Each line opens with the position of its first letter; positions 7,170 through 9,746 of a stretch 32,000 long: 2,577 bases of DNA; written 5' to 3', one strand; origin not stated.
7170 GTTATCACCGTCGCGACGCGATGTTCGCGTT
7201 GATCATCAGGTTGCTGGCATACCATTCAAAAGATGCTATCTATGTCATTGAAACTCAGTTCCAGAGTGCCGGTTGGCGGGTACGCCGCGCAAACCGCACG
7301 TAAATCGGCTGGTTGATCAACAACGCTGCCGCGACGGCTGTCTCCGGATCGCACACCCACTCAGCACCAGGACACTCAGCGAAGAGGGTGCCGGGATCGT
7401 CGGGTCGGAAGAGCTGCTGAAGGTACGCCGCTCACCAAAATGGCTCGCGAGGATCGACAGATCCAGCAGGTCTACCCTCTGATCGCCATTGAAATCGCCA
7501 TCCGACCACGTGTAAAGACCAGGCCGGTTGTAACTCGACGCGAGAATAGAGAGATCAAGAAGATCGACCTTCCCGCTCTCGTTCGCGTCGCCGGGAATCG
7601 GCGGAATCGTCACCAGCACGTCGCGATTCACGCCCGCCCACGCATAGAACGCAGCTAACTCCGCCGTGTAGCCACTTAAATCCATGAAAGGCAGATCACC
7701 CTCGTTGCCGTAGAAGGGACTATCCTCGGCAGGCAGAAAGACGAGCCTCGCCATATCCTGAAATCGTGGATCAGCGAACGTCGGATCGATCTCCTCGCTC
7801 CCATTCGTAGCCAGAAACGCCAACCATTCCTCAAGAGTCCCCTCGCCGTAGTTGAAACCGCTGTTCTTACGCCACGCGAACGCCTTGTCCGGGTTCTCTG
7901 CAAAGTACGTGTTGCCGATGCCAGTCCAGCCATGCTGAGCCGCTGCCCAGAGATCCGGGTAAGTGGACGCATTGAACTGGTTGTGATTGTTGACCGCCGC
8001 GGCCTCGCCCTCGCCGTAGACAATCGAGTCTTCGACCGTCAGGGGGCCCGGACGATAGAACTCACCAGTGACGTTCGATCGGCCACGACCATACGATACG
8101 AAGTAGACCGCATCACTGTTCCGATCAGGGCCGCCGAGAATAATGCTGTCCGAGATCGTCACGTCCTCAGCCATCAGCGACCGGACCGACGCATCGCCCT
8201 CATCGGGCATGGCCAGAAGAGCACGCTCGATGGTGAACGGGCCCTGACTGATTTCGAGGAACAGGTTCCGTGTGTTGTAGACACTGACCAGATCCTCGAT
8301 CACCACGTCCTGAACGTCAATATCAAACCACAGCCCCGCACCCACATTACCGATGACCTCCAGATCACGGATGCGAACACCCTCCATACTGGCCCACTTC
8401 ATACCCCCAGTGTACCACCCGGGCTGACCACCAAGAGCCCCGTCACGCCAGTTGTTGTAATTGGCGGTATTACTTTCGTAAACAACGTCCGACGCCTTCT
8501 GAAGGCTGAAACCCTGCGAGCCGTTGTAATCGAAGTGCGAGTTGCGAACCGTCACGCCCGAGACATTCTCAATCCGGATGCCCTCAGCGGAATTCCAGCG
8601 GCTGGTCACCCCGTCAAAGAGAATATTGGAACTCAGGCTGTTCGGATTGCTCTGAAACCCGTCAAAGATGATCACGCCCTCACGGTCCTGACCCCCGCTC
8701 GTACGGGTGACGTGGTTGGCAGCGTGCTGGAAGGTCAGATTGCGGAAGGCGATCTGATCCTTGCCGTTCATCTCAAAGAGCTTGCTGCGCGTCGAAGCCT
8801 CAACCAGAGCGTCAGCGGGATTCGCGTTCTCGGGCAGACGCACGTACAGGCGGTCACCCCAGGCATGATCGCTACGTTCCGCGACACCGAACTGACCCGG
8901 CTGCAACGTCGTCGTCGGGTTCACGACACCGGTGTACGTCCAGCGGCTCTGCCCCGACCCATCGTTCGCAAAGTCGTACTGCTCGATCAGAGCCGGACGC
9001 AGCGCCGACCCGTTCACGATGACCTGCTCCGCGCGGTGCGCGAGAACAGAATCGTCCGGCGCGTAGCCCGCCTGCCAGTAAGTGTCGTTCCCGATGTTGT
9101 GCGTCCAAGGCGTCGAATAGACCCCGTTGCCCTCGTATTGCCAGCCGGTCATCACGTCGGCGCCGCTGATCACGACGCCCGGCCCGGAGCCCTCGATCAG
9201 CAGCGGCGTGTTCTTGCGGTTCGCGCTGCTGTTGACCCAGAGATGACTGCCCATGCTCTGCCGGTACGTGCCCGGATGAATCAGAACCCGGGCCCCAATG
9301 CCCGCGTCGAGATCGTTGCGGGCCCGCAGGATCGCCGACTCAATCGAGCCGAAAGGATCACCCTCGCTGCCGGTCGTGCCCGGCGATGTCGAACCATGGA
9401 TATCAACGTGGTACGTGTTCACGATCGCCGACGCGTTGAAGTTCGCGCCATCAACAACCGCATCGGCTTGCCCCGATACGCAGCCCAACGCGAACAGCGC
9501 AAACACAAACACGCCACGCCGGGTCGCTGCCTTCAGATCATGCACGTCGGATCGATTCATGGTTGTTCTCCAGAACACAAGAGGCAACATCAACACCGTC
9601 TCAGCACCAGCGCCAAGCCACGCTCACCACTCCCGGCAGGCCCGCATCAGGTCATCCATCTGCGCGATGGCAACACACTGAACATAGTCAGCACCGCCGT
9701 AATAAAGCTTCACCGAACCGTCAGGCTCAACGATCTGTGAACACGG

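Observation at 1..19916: A 20-kb single-strand, SusC/D-free glycan utilisation operon with surface depolymerases, an ABC importer and an all-cytoplasmic processing set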

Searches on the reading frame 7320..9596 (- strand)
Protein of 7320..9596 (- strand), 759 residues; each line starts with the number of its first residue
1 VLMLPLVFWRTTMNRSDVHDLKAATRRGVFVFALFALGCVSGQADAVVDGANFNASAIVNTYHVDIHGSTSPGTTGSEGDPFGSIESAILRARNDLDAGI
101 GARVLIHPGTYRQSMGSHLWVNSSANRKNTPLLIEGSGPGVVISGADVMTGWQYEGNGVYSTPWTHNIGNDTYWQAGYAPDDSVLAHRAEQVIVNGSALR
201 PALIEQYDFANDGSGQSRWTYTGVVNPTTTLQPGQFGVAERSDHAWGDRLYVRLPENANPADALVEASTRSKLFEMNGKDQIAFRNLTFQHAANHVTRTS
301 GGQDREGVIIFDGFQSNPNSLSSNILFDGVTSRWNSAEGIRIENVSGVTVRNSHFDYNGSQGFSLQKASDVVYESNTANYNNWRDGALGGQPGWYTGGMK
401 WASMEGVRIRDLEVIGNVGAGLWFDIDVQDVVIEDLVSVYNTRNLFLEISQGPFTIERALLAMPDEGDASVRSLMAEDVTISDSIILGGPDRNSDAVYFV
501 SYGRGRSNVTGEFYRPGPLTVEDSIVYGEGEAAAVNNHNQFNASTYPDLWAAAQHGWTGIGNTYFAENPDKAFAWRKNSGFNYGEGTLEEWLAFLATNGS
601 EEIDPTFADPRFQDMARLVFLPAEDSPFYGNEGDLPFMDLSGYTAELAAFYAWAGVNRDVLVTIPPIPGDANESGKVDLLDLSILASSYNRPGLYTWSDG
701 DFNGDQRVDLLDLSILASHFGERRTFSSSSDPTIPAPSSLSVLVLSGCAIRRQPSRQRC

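Call 6: search_protein_families(library=pfam, proteins=[window:7320-9596:-], max_evalue=0.01)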
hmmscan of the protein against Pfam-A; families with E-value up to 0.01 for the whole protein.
window:7320-9596:- (759 aa): 2 families
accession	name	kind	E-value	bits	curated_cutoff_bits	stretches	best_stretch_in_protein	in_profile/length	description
PF13229.12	Beta_helix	-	4.5e-09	36.6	25.9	1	322-442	8-114/158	Right handed beta helix region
PF00404.24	Dockerin_1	-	4e-07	30.6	22.9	1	668-718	1-54/57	Dockerin type I domain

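Call 10: search_protein_families(library=ncbifam, proteins=[window:7320-9596:-], max_evalue=0.01)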
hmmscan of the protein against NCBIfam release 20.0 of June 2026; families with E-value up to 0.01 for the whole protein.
window:7320-9596:- (759 aa): 0 families

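Call 11: search_solved_structures(query=window:7320-9596:-, max_evalue=1)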
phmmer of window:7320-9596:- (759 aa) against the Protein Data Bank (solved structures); distinct sequences matched with E-value up to 1: 6.
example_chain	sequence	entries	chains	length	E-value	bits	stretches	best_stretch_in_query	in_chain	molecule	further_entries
2pyg_A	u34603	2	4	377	0.00025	22.6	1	281-378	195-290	Poly(beta-D-mannuronate) C5 epimerase 4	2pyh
3vst_A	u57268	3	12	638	0.00067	21.2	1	415-463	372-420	Xylosidase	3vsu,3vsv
2y3n_B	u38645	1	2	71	0.047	15.1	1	667-725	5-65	CELLULOSOMAL FAMILY-48 PROCESSIVE GLYCOSIDE HYDROLASE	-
2mte_A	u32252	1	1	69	0.16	13.3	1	667-719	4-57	Cellulose 1,4-beta-cellobiosidase (reducing end) CelS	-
1daq_A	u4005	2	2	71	0.16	13.3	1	667-719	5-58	ENDOGLUCANASE SS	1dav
5m2o_B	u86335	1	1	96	0.7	11.2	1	661-718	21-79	Group I Dockerin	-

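Call 18: find_homologous_proteins(query=window:7320-9560:-, max_evalue=0.00001)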
Query window:7320-9560:- (747 aa): 22 proteins with E <= 0.00001 among 8000 candidates.
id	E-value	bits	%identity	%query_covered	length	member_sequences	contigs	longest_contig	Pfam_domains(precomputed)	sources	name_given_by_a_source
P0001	0.0e+0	1720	100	100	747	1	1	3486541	PF13229.13,PF00404.25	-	-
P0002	1.7e-70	256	32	75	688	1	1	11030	PF13229.13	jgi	-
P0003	8.6e-62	228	31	84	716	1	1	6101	PF13229.13,PF18962.8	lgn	-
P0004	4.8e-38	149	27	63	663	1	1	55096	PF13229.13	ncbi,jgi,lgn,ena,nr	ncbi:MAG TPA: hypothetical protein VK324_06300 [Tepidisphaeraceae bacterium]|nr:hypothetical protein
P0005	4.8e-35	139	29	55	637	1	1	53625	PF13229.13,PF05048.20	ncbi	-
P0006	1.0e-32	131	29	72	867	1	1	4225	PF22073.3,PF15780.12,PF07610.18,PF12371.15,PF22544.3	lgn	-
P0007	2.5e-32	130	29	62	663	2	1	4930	PF13229.13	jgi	jgi:hypothetical protein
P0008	3.8e-32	130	29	67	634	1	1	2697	PF13229.13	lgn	-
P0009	2.4e-31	127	29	51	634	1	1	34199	PF13229.13,PF05048.20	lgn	-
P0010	9.7e-31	125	27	61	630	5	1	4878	PF13229.13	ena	-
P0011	1.4e-30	124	28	60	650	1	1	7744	PF13229.13,PF05048.20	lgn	-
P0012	7.1e-30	122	30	62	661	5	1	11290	PF13229.13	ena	-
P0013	1.7e-28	117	28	58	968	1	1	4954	PF22073.3,PF24771.4,PF15780.12,PF07610.18,PF24507.2,PF12371.15,PF22544.3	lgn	-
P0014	4.2e-28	116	31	52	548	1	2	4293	PF13229.13,PF07602.18,PF22842.4,PF05048.20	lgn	-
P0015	7.9e-28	115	30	62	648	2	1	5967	-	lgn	-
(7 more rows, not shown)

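Call 19: find_encoding_contigs(protein=P0001, flank=10000, max_places=3)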
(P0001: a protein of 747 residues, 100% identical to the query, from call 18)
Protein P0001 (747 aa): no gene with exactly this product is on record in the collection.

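Call 20: find_encoding_contigs(protein=P0002, flank=10000, max_places=3)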
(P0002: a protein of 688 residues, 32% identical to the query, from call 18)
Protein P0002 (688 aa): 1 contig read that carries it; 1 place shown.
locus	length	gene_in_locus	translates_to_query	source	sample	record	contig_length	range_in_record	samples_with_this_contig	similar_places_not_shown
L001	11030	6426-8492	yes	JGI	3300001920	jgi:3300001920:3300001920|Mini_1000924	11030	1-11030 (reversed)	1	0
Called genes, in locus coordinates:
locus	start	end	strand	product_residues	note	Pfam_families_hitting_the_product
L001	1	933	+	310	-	?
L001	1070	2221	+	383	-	PF14907:NTP_transf_5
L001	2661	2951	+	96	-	-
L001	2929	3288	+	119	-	-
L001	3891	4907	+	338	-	PF14907:NTP_transf_5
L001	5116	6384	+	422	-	PF14907:NTP_transf_5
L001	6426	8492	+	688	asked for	PF13229:Beta_helix (weak)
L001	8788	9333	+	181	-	PF00908:dTDP_sugar_isom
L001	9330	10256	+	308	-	PF01370:Epimerase, PF04321:RmlD_sub_bind, PF16363:GDP_Man_Dehyd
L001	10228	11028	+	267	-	?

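Call 21: find_encoding_contigs(protein=P0004, flank=10000, max_places=3)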
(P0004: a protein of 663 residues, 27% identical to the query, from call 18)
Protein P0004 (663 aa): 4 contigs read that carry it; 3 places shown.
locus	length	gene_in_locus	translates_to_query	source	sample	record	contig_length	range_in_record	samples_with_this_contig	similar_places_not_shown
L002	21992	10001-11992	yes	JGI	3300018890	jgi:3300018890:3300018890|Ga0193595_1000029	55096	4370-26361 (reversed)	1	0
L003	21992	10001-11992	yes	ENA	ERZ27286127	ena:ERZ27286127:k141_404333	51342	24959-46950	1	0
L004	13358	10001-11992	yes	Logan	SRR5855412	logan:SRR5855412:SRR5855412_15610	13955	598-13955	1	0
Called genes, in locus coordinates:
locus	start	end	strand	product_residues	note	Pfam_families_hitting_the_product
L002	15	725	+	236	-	PF07589:PEP_exosort_dom (weak)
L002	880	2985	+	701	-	PF01839:FG-GAP (faint), PF12256:TcdB_toxin_midN (faint), PF13517:FG-GAP_3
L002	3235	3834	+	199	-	PF00392:GntR, PF07729:FCD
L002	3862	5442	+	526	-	PF01144:CoA_trans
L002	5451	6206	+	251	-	PF00378:ECH_1, PF16113:ECH_2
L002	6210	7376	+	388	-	PF05048:NosD (faint), PF13229:Beta_helix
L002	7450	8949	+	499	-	PF00171:Aldedh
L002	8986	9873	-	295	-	PF00165:HTH_AraC (faint), PF12833:HTH_18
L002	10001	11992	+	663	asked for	PF13229:Beta_helix (weak)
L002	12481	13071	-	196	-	-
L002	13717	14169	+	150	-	PF05721:PhyH (weak)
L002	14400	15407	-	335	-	PF08240:ADH_N (faint), PF00107:ADH_zinc_N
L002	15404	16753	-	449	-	PF00890:FAD_binding_2, PF01134:GIDA (weak), PF01266:DAO (weak), PF07992:Pyr_redox_2 (weak), PF12831:FAD_oxidored, PF13450:NAD_binding_8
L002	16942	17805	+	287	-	PF00165:HTH_AraC (faint), PF12833:HTH_18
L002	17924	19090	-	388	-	PF13377:Peripla_BP_3, PF00165:HTH_AraC (faint), PF12833:HTH_18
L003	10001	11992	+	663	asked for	PF13229:Beta_helix (weak)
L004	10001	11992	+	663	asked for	PF13229:Beta_helix (weak)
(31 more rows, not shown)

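Call 50: search_solved_structures(query=A3, max_evalue=0.01, show_alignments=1)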
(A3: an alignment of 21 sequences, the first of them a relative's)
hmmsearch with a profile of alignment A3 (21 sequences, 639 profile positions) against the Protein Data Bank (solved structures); distinct sequences matched with E-value up to 0.01: 11.
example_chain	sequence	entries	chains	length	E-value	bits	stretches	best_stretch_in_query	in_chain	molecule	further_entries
3vst_A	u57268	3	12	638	6.8e-27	97.4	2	39-242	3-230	Xylosidase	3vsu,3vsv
9rx2_A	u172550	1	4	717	5.9e-10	41.5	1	184-339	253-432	Parallel beta-helix repeat protein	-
2pyg_A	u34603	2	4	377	3.8e-09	38.8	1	250-481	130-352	Poly(beta-D-mannuronate) C5 epimerase 4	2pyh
5lw3_A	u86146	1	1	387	6.2e-09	38.1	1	251-481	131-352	Poly(beta-D-mannuronate) C5 epimerase 6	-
9buj_A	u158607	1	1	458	9.1e-05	24.3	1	220-311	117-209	Pectate lyase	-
8fqc_P1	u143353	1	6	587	0.00012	23.9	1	35-87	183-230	Tail Spike protein, gp124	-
5mqp_A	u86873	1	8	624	0.0002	23.2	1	43-130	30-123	Glycoside hydrolase BT_1002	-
8ja4_A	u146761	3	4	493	0.0009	21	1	252-461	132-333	mannuronan 5-epimerase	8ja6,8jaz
8xfq_A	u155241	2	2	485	0.0011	20.7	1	252-461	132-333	mannuronan 5-epimerase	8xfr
5olq_A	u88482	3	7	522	0.0012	20.6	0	40-87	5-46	Rhamnogalacturonan lyase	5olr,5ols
7dmk_A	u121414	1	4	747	0.0062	18.3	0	72-117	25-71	BcAlyPL6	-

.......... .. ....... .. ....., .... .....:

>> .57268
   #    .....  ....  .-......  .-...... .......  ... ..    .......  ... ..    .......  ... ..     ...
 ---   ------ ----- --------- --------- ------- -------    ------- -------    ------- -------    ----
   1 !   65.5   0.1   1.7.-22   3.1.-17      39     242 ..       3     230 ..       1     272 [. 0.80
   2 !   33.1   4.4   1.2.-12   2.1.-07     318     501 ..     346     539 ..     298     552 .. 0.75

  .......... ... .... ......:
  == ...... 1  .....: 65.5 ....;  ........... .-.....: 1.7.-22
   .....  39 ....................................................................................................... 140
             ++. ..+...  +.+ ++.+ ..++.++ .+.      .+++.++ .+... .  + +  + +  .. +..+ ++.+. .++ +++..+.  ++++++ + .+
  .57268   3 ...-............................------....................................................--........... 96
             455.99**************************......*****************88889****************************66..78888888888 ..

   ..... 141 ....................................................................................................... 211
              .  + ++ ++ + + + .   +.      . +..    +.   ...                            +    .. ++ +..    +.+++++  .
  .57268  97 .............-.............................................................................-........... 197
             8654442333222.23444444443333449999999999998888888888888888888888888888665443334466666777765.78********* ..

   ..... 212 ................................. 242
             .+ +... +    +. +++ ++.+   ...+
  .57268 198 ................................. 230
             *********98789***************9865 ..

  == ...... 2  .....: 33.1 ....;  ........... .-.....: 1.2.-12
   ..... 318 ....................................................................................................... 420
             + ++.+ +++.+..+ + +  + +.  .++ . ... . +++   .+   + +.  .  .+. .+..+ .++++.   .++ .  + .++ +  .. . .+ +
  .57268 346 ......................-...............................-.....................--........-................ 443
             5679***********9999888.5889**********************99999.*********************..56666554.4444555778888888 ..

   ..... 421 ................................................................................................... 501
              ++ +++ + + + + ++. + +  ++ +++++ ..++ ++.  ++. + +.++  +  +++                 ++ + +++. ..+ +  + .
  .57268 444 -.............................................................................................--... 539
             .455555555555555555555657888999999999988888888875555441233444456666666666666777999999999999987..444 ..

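Call 67: predict_structure(alignment_id=A4)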
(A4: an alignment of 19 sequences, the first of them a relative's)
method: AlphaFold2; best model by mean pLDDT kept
length: 747 residues; sequences in the alignment: 19
mean_pLDDT: 74.2   pTM: 0.77
mean pLDDT of the five models: 74.2, 74.2, 73.0, 70.9, 70.1
residues with pLDDT >= 90: 299; 70-90: 192; 50-70: 109; < 50: 147
segments of 3 or more residues with pLDDT < 50: 1-5, 26-34, 163-166, 490-492, 494-497, 518-534, 648-747
pLDDT, mean of each block of 10 residues (from residue 1): 47 58 52 65 95 92 94 93 91 97 65 75 95 96 95 79 51 86 93 83 73 93 91 87 89 94 83 97 69 84 63 96 94 94 94 93 96 72 76 94 92 90 94 85 94 82 83 79 69 49 71 63 39 49 76 84 62 82 84 90 91 89 90 91 63 27 25 29 29 28 26 28 29 25 28
secondary structure, 60 per line:
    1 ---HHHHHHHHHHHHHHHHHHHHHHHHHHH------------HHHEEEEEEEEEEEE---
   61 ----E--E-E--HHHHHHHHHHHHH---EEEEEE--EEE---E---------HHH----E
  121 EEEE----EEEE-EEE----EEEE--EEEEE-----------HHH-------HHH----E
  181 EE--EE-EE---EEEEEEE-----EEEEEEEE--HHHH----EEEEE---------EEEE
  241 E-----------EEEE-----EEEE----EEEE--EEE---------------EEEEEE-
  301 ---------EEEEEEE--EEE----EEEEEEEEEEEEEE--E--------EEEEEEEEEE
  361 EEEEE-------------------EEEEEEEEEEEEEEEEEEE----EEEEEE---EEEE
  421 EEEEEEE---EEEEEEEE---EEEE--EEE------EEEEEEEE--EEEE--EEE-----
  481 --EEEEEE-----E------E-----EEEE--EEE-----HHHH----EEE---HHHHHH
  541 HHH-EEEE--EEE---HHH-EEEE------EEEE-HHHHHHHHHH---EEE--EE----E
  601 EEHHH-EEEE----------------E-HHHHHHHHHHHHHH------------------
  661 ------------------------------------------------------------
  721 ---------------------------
elements in order (helices of 4 or more, strands of 3 or more residues): H4-30 E46-57 H73-85 E89-94 E97-99 E120-124 E129-132 E134-136 E141-144 E147-151 E180-182 E193-199 E205-212 H215-218 E223-227 E237-241 E253-256 E262-265 E270-273 E276-278 E294-299 E310-316 E319-321 E326-339 E351-365 E385-403 E408-413 E417-427 E431-438 E442-445 E448-450 E457-464 E467-470 E473-475 E483-488 E507-510 E513-515 H521-524 E529-531 H535-543 E545-548 E551-553 E561-564 E571-574 H576-585 E589-591 E600-602 E607-610 H629-642

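Call 72: fold_search(model_id=the predicted structure, library=pdb)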
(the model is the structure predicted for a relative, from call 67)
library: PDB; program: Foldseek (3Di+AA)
matches with E <= 10: 407; with E <= 0.001: 93
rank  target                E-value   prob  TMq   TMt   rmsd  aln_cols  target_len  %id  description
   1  3vst_A                9.2e-17  1.00  0.48  0.55   8.4       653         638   15  The complex structure of XylC with Tris (released 2013-02-27)
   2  5mqp_B                1.1e-12  1.00  0.32  0.38  14.1       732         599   10  Glycoside hydrolase BT_1002 (released 2017-04-05)
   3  5mqp_A                3.5e-12  1.00  0.35  0.42  11.7       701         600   10  Glycoside hydrolase BT_1002 (released 2017-04-05)
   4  5mqp_E                1.1e-11  1.00  0.32  0.39  13.5       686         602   10  Glycoside hydrolase BT_1002 (released 2017-04-05)
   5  5mqp_C                1.3e-11  1.00  0.33  0.40  14.4       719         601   10  Glycoside hydrolase BT_1002 (released 2017-04-05)
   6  9beu_B                6.2e-08  1.00  0.27  0.34  13.3       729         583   10  Structure of GH110B in complex with a lambda-carrageenan oligosaccharide (released 2025-08-27)
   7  7jwf_B                6.5e-08  1.00  0.28  0.35  12.3       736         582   10  Crystal structure of PdGH110B D344N in complex with alpha-(1,3)-galactobiose (released 2020-11-04)
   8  7jwf_A                1.2e-07  1.00  0.28  0.34  13.0       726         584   10  Crystal structure of PdGH110B D344N in complex with alpha-(1,3)-galactobiose (released 2020-11-04)
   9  2pyh_A                1.3e-07  1.00  0.33  0.63   6.6       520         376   13  Azotobacter vinelandii Mannuronan C-5 epimerase AlgE4 A-module complexed with mannuronan trisaccharide (released 2008-05-27)
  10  2pyh_B                1.9e-07  1.00  0.36  0.67   7.2       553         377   13  Azotobacter vinelandii Mannuronan C-5 epimerase AlgE4 A-module complexed with mannuronan trisaccharide (released 2008-05-27)
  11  7v6i_A                1.9e-07  1.00  0.25  0.30  13.8       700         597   10  Crystal structure of lacto-N-biosidase BsaX from Bifidobacterium saguini, lacto-N-biose complex (released 2022-02-09)
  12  7jw4_B                2.1e-07  1.00  0.28  0.35  13.1       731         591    9  Crystal structure of PdGH110B in complex with D-galactose (released 2020-11-04)
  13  7jw4_A                2.8e-07  1.00  0.26  0.32  12.2       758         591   10  Crystal structure of PdGH110B in complex with D-galactose (released 2020-11-04)
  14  9beu_A                3.4e-07  1.00  0.27  0.33  13.6       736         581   11  Structure of GH110B in complex with a lambda-carrageenan oligosaccharide (released 2025-08-27)
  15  5lw3                  3.9e-07  1.00  0.37  0.69   8.1       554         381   14  Azotobacter vinelandii Mannuronan C-5 epimerase AlgE6 A-module (released 2017-10-25)
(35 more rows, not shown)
